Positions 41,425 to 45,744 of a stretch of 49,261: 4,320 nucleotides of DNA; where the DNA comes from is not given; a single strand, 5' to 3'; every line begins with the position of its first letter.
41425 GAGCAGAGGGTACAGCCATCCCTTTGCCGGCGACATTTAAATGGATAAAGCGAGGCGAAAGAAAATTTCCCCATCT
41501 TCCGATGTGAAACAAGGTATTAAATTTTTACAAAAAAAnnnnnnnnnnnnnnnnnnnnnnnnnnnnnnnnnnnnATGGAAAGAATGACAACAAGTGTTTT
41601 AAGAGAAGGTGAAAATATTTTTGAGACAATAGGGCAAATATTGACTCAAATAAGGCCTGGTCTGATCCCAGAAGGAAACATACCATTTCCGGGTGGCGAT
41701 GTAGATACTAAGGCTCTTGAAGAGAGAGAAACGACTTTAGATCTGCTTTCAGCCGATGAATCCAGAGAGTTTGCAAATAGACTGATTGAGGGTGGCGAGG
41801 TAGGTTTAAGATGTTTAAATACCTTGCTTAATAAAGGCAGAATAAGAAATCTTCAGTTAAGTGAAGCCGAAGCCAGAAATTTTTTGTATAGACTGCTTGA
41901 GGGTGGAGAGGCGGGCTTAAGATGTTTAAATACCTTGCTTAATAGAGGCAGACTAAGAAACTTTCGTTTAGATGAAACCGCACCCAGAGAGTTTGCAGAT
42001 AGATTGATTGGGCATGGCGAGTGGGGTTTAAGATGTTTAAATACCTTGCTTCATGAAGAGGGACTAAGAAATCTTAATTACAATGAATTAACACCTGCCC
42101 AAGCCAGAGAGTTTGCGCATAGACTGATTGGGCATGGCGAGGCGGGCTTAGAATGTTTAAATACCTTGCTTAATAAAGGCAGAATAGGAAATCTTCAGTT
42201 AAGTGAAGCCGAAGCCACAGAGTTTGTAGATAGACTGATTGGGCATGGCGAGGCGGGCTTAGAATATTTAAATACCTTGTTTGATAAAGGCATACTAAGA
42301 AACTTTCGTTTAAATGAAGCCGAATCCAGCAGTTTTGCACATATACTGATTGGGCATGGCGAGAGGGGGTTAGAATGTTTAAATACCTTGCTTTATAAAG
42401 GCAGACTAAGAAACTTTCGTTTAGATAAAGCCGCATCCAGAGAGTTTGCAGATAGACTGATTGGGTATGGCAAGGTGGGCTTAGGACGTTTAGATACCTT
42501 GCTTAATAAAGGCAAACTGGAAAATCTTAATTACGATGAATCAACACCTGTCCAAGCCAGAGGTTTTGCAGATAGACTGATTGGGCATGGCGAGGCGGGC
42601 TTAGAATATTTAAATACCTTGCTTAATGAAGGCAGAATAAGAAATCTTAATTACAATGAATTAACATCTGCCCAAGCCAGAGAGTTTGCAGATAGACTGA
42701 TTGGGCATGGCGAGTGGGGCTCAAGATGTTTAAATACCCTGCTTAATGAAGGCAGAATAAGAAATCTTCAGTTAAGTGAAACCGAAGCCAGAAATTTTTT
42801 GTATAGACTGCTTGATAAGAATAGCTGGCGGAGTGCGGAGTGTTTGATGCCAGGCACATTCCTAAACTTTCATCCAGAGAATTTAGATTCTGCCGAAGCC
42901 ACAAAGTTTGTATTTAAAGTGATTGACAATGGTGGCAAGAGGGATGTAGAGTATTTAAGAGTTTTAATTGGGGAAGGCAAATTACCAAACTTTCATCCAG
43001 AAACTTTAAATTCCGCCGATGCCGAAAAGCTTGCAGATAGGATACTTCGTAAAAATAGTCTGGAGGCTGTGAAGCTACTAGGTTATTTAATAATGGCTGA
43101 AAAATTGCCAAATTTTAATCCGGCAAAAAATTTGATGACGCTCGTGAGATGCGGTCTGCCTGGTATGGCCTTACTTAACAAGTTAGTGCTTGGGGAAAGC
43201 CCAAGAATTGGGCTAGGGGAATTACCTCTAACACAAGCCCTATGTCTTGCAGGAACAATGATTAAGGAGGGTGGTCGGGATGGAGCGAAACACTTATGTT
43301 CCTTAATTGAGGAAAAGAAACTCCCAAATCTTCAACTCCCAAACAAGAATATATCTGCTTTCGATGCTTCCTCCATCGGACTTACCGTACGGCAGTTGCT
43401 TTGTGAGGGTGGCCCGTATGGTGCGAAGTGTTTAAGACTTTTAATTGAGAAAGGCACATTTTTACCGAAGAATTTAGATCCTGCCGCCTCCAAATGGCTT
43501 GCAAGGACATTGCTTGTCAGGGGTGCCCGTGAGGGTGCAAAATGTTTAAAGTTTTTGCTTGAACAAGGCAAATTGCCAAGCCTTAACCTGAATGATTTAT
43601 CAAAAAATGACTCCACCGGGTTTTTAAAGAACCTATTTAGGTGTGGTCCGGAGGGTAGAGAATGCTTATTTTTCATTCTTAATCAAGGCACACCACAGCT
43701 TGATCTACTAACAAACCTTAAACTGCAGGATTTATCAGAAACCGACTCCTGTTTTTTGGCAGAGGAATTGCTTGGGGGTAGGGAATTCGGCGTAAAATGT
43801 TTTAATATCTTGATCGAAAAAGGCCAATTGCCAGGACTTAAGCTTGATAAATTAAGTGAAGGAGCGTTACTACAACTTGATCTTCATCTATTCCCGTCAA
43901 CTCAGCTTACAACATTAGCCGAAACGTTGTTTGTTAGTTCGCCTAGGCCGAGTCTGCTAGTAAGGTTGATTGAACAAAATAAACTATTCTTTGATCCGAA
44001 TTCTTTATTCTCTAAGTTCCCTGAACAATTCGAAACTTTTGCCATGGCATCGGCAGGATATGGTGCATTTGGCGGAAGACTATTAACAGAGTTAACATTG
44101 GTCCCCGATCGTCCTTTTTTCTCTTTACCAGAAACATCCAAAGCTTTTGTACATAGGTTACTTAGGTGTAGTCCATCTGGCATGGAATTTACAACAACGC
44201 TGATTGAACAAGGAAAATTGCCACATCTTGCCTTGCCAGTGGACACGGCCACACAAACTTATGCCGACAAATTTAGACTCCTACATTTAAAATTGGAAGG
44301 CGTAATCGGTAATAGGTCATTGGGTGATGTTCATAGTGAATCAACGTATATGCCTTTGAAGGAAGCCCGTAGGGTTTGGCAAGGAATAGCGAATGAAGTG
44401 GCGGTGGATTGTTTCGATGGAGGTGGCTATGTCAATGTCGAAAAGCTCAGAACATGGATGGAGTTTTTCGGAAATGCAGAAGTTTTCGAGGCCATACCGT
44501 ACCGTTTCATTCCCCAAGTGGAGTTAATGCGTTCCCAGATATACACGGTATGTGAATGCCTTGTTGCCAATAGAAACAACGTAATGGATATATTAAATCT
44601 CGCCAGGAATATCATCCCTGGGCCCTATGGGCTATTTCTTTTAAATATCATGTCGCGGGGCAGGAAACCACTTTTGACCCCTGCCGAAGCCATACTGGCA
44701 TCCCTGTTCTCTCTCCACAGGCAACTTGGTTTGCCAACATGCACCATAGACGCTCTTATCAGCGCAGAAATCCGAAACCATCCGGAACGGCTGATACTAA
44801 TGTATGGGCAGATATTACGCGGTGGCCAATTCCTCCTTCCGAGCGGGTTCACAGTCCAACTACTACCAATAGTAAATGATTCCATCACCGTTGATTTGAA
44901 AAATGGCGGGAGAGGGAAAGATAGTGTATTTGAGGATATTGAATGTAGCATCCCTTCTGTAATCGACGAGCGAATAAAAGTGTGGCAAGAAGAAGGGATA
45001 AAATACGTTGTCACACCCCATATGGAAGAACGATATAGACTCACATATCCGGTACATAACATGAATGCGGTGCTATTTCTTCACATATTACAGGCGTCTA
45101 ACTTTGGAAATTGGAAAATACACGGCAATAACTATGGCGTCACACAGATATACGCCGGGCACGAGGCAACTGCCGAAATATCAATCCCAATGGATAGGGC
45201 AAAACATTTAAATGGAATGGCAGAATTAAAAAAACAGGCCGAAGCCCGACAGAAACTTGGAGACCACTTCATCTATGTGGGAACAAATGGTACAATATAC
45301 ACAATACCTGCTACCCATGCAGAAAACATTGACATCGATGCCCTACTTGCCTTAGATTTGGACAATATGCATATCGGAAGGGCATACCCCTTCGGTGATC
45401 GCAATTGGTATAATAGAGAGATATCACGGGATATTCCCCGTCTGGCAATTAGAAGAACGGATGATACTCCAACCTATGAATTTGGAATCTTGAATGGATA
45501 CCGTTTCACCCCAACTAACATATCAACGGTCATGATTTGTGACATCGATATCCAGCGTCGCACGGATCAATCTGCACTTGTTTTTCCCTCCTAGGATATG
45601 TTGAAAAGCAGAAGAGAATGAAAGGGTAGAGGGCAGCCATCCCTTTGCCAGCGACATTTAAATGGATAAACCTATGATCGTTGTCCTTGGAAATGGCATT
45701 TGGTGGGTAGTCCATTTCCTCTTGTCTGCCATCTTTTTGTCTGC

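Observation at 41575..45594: Apparently new alpha-solenoid protein: about 20 tandem 37-41-aa repeats with three alternating linker types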

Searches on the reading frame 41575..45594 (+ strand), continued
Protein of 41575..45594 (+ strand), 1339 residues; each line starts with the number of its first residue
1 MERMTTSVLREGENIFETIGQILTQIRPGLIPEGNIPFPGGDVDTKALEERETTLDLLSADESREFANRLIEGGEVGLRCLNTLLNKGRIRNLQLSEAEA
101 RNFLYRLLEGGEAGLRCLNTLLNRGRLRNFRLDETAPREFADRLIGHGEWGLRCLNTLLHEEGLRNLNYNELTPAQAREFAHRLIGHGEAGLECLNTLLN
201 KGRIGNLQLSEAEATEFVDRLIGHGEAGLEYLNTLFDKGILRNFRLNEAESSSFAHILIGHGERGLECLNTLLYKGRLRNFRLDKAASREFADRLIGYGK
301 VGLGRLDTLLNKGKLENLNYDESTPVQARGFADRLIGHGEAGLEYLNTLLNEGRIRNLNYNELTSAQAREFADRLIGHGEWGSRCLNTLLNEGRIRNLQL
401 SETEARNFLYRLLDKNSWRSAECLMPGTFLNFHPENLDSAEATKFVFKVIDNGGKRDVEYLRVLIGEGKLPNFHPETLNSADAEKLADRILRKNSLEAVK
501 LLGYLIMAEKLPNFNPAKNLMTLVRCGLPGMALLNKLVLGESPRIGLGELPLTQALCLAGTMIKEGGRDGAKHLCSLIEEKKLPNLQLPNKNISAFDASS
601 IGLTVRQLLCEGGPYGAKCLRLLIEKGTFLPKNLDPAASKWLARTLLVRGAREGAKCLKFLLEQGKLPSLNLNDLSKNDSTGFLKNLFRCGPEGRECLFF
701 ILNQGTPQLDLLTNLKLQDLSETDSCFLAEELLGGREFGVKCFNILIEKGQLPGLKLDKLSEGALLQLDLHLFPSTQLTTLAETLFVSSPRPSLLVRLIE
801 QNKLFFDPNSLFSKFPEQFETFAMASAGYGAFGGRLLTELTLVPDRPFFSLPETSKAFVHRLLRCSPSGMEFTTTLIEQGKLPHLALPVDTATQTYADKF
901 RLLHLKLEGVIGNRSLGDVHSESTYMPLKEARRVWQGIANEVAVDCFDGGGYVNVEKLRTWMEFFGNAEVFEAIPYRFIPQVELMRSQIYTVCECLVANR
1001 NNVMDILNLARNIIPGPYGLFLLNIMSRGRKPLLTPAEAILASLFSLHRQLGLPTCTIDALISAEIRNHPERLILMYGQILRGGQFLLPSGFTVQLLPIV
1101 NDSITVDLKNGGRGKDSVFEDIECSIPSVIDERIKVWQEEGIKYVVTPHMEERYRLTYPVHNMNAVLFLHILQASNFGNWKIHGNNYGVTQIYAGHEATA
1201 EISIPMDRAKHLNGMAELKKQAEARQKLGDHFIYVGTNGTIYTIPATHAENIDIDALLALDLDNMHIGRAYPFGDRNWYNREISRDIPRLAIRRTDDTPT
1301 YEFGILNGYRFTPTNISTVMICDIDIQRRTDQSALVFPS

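Call 82: list_cluster_members(proteins=[P0118, P0140, P0153, P0156, P0170, P0176, P0177, P0178, P0187, P0188])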
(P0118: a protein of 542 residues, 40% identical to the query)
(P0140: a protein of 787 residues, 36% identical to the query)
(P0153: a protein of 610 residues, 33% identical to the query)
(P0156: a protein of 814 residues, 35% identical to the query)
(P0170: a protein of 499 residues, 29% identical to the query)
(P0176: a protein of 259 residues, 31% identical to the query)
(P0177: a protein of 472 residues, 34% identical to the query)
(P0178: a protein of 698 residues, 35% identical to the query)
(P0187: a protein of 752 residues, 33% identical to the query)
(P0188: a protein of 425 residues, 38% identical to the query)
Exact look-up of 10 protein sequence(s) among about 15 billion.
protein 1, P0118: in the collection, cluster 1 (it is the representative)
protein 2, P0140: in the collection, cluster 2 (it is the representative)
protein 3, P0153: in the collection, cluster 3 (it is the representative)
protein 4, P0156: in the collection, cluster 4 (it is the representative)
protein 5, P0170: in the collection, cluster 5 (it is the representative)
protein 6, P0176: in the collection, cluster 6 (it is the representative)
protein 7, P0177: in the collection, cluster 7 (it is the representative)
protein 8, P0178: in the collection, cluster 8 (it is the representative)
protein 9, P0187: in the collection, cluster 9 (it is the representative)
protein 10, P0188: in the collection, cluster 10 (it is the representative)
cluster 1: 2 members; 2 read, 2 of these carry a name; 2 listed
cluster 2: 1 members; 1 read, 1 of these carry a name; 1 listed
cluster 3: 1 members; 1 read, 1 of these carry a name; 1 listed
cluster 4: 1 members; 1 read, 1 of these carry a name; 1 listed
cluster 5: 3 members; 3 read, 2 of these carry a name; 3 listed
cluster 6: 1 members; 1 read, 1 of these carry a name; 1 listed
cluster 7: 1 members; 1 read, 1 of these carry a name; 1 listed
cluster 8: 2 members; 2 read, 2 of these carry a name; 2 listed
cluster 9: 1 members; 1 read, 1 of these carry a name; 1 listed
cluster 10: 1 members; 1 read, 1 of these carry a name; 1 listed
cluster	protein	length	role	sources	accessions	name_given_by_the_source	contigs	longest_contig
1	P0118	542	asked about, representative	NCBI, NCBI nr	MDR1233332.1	MAG: hypothetical protein LBJ75_03685 [Puniceicoccales bacterium] | hypothetical protein [Puniceicoccales bacterium]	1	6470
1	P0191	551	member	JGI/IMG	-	hypothetical protein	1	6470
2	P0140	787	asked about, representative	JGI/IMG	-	anti-anti-sigma regulatory factor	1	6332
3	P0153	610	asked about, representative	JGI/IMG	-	hypothetical protein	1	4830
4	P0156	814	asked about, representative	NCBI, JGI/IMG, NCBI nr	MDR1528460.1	MAG: hypothetical protein LBS22_02640 [Puniceicoccales bacterium] | hypothetical protein | hypothetical protein [Puniceicoccales bacterium]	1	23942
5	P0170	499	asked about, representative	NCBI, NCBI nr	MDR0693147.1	MAG: hypothetical protein LBF49_01060 [Puniceicoccales bacterium] | hypothetical protein [Puniceicoccales bacterium]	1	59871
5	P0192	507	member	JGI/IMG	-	hypothetical protein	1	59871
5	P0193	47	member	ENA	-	-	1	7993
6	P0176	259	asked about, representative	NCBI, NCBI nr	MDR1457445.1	MAG: hypothetical protein LBI47_01165, partial [Puniceicoccales bacterium] | hypothetical protein [Puniceicoccales bacterium]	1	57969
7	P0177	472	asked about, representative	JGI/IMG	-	Ca2+-binding EF-hand superfamily protein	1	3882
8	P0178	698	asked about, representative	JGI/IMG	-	hypothetical protein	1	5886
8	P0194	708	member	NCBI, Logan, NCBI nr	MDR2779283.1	MAG: hypothetical protein LBB16_03305 [Puniceicoccales bacterium] | hypothetical protein [Puniceicoccales bacterium]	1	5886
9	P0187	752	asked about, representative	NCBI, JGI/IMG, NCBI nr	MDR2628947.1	MAG: hypothetical protein LBC30_03095 [Puniceicoccales bacterium] | hypothetical protein | hypothetical protein [Puniceicoccales bacterium]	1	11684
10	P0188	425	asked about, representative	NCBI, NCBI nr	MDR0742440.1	MAG: hypothetical protein LBE98_03180, partial [Puniceicoccales bacterium] | hypothetical protein [Puniceicoccales bacterium]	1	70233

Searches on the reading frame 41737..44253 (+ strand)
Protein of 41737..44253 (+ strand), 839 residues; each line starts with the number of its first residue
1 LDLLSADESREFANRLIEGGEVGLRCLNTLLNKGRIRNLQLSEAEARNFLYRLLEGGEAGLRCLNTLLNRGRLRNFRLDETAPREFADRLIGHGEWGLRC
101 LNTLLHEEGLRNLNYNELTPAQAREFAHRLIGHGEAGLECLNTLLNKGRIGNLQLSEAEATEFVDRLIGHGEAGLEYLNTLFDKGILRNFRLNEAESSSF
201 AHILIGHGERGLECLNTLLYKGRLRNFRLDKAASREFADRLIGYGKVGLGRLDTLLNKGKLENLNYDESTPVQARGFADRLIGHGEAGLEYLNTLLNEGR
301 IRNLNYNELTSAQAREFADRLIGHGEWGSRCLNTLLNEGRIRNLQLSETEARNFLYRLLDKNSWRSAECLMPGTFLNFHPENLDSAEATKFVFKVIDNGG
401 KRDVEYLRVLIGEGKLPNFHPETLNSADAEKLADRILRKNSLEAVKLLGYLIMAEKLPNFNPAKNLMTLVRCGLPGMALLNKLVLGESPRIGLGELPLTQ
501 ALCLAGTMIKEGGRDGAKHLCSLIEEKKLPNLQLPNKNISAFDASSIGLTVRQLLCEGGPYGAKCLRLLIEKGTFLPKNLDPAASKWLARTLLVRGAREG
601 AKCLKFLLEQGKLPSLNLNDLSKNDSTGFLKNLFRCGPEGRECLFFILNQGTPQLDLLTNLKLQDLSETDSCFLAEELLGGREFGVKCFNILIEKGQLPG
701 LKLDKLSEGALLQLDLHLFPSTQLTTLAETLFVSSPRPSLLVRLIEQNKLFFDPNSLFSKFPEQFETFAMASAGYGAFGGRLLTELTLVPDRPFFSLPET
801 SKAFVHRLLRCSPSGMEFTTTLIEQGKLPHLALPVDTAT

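Call 52: predict_structure(alignment_id=A2)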
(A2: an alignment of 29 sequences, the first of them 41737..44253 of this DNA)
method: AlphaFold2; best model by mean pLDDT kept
length: 839 residues; sequences in the alignment: 29
mean_pLDDT: 80.7   pTM: 0.49
mean pLDDT of the five models: 80.7, 77.5, 75.2, 74.6, 72.1
residues with pLDDT >= 90: 136; 70-90: 571; 50-70: 109; < 50: 23
segments of 3 or more residues with pLDDT < 50: 536-539, 541-543, 653-655, 793-795, 832-839
pLDDT, mean of each block of 10 residues (from residue 1): 81 89 90 83 82 88 87 72 78 86 76 77 88 87 87 85 90 88 87 87 89 89 87 89 92 86 70 90 93 89 90 90 87 89 85 77 61 59 88 84 84 90 90 88 87 86 77 78 73 71 79 80 78 51 59 84 87 75 84 86 90 75 84 90 89 54 85 91 88 88 89 85 83 73 78 77 78 71 63 52 60 64 68 42
secondary structure, 60 per line:
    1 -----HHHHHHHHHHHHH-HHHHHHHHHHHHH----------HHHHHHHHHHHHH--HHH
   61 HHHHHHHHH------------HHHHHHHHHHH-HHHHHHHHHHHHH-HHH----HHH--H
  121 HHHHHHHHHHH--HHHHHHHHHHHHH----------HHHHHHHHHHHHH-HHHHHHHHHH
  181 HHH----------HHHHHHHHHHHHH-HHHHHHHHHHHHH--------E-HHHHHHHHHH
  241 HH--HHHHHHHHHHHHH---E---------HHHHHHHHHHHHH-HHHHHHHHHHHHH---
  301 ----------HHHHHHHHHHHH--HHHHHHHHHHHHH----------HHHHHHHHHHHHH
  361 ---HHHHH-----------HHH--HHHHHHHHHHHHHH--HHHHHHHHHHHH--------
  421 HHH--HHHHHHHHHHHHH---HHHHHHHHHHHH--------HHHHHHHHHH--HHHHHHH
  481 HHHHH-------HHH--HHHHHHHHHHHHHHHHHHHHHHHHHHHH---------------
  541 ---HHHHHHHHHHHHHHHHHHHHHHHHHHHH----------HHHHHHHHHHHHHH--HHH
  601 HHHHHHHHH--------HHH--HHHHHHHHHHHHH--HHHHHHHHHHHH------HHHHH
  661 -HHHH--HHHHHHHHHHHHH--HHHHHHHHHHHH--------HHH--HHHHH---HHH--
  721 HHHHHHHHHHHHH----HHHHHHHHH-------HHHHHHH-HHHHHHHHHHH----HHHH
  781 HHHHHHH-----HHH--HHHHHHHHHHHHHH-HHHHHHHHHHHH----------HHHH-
elements in order (helices of 4 or more, strands of 3 or more residues): H6-18 H20-32 H43-55 H58-69 H82-92 H94-106 H120-131 H134-146 H157-169 H171-183 H194-206 H208-220 H231-242 H245-257 H271-283 H285-297 H311-322 H325-337 H348-360 H364-368 H385-398 H401-412 H426-438 H442-453 H462-471 H474-485 H498-525 H544-571 H582-595 H598-609 H623-635 H638-649 H656-660 H662-665 H668-680 H683-694 H708-712 H721-733 H738-746 H754-760 H762-772 H777-787 H798-811 H813-824 H835-838
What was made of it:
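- On Ankyrin repeat: The AF2 model has two 13-residue helices and an extended linker, with no hairpins (call 52).
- On HEAT/ARM-like alpha-solenoid (fold class): The model shows 21 helix pairs (pLDDT 80.7) (call 52).
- The AF2 model of aa 55-893 has pLDDT 80.7 and 21 helix pairs (call 52).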

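Call 54: fold_search(model_id=the predicted structure, library=pdb)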
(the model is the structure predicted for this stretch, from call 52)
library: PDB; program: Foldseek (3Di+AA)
matches with E <= 10: 479; with E <= 0.001: 0
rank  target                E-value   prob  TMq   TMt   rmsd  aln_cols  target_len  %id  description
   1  8fni_9                1.8e-03  0.98  0.15  0.15  27.0       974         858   11  Cryo-EM structure of RNase-treated RESC-B in trypanosomal RNA editing (released 2023-07-19)
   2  7pea_A                1.9e-03  1.00  0.24  0.13  25.4      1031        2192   12  cryo-EM structure of DEPTOR bound to human mTOR complex 1, overall refinement (released 2021-09-08)
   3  7qen_D                3.5e-03  0.95  0.15  0.13  38.7      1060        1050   11  S.c. Condensin core in DNA- and ATP-bound state (released 2022-06-15)
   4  7rdr_A                3.5e-03  0.72  0.08  0.11  24.4       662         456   15  Circular tandem repeat protein with novel repeat topology and enhanced subunit contact surfaces (released 2021-09-01)
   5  9f44_A                3.6e-03  1.00  0.22  0.11  27.2      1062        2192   13  cryo-EM structure of LST2 TOS peptide bound to human mTOR complex 1 (released 2024-08-14)
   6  7mq8_LM               4.0e-03  0.99  0.21  0.11  40.6       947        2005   13  Cryo-EM structure of the human SSU processome, state pre-A1 (released 2021-09-22)
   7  6tc0_C                4.3e-03  0.99  0.22  0.20  26.4      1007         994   12  Crystal structure of MMS19-CIAO1-CIAO2B CIA targeting complex (released 2020-07-29)
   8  7zbz_D                4.6e-03  1.00  0.24  0.20  20.6      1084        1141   11  CAND1 delhairpin-SCF-SKP2 CAND1 partly engaged SCF partly rocked (released 2023-04-19)
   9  8era_A                4.6e-03  0.99  0.19  0.11  27.3      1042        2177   12  RMC-5552 in complex with mTORC1 and FKBP12 (released 2022-12-28)
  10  6zfp                  4.6e-03  0.98  0.19  0.07  33.4      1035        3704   12  Cryo-EM structure of DNA-PKcs (State 2) (released 2020-10-21)
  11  9ce3_B                4.7e-03  1.00  0.22  0.16  36.6       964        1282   12  Structure of the TSC:WIPI3 lysosomal recruitment complex (released 2024-12-04)
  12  9n78_LM               4.7e-03  0.97  0.16  0.13  41.4       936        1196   13  SSU processome maturation and disassembly, State L (released 2025-11-05)
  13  9hvq_Q                4.9e-03  0.87  0.13  0.13  31.0       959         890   11  Structure of the transcribing Pol II-DSIF-PAF-SPT6-RECQL5 complex (released 2025-07-16)
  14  5oqr_A                5.1e-03  0.99  0.19  0.21  20.6       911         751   12  Crystal structure of the S. pombe condensin Cnd3-Cnd2 subcomplex (released 2017-10-18)
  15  3w5k_A                5.4e-03  1.00  0.24  0.24  19.1       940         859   11  Crystal structure of Snail1 and importin beta complex (released 2014-03-05)
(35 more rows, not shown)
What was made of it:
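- On HEAT/ARM-like alpha-solenoid (fold class): All top Foldseek hits are HEAT/ARM solenoids (call 54).
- HEAT-like solenoids are common intracellular scaffolds (call 54). The top Foldseek hit is an RNA-editing RESC subunit (call 54).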
